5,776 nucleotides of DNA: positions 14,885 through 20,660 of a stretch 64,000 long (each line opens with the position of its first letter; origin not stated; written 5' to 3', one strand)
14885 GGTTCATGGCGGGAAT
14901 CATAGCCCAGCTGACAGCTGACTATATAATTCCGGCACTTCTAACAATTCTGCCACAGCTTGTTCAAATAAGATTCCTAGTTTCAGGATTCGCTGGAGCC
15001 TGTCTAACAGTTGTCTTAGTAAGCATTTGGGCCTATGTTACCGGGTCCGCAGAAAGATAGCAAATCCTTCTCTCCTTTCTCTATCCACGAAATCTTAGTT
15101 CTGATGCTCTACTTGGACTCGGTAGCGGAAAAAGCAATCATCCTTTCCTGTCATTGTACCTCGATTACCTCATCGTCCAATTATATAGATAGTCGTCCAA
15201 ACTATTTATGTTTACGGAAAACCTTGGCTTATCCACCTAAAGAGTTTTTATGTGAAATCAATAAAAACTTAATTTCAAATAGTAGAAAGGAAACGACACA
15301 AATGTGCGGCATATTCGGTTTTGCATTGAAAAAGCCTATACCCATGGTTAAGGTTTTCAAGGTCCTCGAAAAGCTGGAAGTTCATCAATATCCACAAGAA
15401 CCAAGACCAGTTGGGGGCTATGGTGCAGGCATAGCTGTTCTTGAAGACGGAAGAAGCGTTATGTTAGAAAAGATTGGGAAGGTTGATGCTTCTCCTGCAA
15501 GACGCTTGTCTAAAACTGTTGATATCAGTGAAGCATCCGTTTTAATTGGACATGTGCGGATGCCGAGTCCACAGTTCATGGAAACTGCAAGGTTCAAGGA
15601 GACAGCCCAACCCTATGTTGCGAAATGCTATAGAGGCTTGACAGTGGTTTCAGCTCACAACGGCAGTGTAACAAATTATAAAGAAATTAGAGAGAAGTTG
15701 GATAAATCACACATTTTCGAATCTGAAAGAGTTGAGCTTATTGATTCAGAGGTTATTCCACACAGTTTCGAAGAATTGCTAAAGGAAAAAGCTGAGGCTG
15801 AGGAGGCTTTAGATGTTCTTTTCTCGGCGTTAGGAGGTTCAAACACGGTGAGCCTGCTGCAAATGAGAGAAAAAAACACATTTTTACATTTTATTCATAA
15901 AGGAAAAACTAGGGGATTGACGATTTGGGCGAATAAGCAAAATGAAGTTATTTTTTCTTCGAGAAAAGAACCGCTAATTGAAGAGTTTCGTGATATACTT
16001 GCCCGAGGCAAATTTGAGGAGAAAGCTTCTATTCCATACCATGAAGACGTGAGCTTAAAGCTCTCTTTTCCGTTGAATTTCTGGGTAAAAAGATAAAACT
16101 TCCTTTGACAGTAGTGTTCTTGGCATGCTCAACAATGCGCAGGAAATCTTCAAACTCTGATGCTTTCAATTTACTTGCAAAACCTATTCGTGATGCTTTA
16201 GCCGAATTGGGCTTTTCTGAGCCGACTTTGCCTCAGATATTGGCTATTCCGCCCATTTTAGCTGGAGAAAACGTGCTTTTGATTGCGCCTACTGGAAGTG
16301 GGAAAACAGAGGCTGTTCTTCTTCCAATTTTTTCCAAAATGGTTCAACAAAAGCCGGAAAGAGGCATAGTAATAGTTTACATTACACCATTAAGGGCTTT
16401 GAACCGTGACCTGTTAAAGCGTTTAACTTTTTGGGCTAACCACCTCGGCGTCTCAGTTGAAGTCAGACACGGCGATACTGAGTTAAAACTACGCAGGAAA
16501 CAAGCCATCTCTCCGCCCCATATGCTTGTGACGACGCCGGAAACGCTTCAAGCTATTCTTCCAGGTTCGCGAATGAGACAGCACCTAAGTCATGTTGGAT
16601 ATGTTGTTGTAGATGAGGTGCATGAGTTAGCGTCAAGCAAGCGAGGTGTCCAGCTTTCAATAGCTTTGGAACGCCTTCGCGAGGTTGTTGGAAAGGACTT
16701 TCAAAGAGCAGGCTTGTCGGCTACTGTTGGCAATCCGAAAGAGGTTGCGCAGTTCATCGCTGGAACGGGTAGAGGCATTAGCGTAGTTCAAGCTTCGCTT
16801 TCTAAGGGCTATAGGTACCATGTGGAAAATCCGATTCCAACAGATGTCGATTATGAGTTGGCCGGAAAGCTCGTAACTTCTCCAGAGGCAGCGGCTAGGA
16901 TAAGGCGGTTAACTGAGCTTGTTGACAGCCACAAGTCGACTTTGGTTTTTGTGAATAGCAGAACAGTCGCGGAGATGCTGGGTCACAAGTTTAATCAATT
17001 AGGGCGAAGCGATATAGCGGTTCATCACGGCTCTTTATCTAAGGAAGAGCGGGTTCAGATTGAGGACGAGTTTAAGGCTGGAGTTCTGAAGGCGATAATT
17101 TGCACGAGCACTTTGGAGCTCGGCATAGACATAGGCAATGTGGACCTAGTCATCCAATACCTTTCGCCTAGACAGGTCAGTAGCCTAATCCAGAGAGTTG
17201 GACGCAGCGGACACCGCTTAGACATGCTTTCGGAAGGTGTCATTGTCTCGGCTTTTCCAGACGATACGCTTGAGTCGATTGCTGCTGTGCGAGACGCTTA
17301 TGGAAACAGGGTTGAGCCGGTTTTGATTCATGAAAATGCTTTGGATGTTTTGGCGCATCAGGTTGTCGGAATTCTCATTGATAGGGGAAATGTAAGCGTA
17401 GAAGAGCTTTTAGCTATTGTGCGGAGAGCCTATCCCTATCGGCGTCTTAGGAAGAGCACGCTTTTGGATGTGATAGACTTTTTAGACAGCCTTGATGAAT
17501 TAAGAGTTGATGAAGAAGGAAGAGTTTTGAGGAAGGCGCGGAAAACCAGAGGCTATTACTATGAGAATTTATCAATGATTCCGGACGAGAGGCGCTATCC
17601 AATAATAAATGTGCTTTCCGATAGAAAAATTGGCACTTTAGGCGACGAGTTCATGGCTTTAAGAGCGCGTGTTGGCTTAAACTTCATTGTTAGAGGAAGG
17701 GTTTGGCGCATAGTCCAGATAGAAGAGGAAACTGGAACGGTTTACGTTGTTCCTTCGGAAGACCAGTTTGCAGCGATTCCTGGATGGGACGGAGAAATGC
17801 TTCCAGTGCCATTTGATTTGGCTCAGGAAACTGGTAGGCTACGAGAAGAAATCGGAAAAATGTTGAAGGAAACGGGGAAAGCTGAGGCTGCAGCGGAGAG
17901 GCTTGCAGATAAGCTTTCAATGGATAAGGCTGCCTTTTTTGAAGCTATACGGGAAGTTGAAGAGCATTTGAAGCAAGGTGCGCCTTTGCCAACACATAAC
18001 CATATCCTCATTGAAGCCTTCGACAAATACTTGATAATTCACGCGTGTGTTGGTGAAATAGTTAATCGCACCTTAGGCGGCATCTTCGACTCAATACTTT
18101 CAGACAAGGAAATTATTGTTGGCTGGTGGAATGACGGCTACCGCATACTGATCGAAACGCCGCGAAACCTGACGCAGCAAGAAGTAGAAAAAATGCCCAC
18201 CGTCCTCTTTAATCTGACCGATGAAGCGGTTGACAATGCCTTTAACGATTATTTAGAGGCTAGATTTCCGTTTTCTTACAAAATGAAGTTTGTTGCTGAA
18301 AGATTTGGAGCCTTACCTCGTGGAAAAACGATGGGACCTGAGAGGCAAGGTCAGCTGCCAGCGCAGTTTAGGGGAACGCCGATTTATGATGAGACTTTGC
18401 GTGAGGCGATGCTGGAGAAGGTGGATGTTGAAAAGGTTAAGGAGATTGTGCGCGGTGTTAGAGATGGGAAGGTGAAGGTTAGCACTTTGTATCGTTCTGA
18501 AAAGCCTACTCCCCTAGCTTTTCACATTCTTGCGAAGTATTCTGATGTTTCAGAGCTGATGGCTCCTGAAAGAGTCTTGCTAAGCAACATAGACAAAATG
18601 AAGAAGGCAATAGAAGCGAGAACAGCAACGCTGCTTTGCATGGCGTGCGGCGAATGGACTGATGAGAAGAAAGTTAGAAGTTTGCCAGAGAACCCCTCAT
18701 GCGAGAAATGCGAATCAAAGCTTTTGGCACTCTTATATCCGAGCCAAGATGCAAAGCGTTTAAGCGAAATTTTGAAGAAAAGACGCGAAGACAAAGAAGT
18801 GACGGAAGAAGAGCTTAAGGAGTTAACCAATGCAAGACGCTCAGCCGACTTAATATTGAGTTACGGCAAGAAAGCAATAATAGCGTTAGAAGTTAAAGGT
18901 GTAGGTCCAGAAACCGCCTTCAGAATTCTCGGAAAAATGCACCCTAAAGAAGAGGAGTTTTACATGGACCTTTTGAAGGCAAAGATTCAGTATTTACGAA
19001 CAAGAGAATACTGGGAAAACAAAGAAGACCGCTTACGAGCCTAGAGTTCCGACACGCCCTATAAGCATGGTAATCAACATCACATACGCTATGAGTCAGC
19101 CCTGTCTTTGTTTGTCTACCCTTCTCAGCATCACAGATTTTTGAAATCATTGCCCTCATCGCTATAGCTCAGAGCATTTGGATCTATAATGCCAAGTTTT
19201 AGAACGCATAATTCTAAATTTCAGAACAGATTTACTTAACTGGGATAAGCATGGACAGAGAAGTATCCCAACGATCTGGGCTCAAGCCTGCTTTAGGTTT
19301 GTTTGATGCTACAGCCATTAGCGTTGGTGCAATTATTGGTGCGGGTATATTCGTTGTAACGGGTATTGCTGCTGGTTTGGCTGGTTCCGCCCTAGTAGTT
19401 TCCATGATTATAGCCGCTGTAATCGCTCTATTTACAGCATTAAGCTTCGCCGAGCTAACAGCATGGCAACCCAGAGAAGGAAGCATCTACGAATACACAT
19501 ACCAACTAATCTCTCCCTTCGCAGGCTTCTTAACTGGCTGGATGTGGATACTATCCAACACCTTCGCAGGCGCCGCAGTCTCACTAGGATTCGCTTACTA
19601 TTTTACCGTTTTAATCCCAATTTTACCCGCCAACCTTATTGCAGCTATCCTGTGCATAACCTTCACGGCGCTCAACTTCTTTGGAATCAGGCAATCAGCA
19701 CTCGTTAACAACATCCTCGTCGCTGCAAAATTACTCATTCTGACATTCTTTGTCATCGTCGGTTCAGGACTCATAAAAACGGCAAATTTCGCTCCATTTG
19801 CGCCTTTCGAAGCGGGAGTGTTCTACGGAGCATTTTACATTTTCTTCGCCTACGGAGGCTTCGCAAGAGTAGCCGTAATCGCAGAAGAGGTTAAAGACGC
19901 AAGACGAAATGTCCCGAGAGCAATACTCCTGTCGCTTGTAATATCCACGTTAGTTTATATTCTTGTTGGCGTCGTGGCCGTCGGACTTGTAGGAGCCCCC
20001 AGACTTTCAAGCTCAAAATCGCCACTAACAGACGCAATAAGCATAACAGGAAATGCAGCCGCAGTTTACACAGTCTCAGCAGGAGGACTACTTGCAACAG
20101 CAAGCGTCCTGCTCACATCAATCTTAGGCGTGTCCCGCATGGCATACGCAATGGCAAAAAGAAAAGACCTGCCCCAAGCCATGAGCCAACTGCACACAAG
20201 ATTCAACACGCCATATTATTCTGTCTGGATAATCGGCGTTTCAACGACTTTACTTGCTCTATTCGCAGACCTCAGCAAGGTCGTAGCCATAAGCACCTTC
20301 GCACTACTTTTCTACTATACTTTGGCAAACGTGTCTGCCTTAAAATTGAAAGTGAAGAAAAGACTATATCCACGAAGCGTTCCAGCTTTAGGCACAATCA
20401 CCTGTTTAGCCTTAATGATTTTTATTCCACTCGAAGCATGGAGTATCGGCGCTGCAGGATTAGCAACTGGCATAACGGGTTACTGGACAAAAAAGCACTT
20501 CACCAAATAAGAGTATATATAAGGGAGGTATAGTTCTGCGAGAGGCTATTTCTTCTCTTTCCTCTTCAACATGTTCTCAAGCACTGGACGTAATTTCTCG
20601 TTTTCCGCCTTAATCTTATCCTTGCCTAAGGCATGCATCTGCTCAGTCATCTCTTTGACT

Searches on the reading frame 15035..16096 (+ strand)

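Call 71: search_protein_families(library=pfam, proteins=[window:15035-16096:+], max_evalue=0.00001)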
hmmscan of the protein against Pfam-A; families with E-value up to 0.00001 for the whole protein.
window:15035-16096:+ (353 aa): 2 families
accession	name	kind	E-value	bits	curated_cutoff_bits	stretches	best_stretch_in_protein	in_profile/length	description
PF13522.11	GATase_6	-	1.5e-07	31.9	27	1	164-309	7-129/130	Glutamine amidotransferase domain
PF13537.11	GATase_7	-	5.1e-07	30.2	25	1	188-314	10-121/123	Glutamine amidotransferase domain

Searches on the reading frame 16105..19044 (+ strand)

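Call 71: search_protein_families(library=pfam, proteins=[window:16105-19044:+], max_evalue=0.00001)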
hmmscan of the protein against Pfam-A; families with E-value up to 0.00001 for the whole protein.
window:16105-19044:+ (979 aa): 5 families
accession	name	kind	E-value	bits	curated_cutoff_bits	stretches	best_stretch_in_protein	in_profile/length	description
PF00270.35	DEAD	-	3.4e-37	128.2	26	1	43-213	3-166/167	DEAD/DEAH box helicase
PF00271.37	Helicase_C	-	3.9e-22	79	23.5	1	266-369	3-107/110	Helicase conserved C-terminal domain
PF08494.16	DEAD_assoc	-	4e-21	76.2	23.5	1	628-805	1-191/191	DEAD/H associated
PF19306.5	WH_Lhr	-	1.2e-15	57.7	27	1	401-554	6-164/168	Large helicase-related protein, winged helix domain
PF04851.21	ResIII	-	1.2e-08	35.5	22.5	1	55-208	24-162/164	Type III restriction enzyme, res subunit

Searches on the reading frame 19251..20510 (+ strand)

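Call 71: search_protein_families(library=pfam, proteins=[window:19251-20510:+], max_evalue=0.00001)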
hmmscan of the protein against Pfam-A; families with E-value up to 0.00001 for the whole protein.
window:19251-20510:+ (419 aa): 2 families
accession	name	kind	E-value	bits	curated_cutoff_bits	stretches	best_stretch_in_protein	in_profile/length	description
PF13520.12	AA_permease_2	-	1.4e-54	186.1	27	1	15-393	1-399/427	Amino acid permease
PF00324.27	AA_permease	-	1.4e-46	159.6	24.6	1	20-392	2-407/470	Amino acid permease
